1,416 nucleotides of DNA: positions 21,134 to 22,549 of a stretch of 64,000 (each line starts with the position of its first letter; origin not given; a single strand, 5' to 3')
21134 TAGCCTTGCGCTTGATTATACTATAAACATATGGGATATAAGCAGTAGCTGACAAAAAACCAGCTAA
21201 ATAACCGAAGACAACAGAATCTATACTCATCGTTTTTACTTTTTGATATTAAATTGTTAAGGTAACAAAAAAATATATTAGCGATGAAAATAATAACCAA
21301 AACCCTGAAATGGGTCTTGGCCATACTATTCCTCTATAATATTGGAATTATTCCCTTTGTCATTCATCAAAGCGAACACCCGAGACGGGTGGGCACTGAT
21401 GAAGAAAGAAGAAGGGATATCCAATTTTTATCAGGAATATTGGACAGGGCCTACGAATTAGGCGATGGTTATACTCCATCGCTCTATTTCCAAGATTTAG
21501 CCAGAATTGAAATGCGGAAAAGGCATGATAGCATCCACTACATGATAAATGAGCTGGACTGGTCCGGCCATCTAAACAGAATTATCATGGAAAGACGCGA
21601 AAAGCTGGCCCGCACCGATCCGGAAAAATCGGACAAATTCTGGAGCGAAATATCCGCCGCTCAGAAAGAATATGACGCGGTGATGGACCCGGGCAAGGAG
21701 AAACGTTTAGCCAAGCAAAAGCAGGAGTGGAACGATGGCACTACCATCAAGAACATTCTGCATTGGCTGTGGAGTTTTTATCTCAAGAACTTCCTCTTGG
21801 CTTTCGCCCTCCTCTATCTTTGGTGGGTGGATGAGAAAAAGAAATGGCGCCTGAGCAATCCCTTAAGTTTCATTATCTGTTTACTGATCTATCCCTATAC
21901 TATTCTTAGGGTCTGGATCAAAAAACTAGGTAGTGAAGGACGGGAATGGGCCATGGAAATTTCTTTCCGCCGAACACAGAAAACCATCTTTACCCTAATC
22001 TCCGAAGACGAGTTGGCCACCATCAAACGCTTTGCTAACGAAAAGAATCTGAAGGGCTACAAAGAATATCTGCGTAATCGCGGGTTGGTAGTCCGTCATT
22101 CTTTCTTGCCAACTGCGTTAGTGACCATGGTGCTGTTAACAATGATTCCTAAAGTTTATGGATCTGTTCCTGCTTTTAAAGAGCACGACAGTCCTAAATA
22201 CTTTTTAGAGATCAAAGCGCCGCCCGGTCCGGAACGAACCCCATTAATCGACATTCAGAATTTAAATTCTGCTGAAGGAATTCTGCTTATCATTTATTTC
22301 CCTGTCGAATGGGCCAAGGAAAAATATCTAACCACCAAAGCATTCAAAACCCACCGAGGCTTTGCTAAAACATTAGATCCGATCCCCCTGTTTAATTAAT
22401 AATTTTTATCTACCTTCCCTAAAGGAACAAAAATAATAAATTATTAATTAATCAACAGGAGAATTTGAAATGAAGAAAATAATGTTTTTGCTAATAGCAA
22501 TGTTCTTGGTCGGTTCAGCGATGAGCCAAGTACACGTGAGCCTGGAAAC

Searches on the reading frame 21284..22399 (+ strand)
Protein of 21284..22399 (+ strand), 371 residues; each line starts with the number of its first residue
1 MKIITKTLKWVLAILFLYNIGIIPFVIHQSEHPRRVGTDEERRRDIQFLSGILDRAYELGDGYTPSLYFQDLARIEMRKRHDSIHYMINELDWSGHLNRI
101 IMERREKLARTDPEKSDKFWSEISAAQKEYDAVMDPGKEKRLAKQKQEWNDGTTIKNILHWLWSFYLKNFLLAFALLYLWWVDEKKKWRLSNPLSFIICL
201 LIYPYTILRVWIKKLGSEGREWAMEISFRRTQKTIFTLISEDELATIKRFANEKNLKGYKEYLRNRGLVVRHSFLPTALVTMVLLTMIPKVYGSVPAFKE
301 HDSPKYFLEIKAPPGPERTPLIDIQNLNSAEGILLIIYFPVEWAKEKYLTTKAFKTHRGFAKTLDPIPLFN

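Call 53: search_protein_families(library=pfam, proteins=[window:21284-22399:+], max_evalue=0.1)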
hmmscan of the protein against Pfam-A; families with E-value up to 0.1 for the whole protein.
window:21284-22399:+ (371 aa): 1 family
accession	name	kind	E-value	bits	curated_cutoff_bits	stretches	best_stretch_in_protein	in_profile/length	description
PF08512.18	Rttp106-like_middle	-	0.0034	18.1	25.5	1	207-257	37-88/91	Histone chaperone Rttp106-like, middle domain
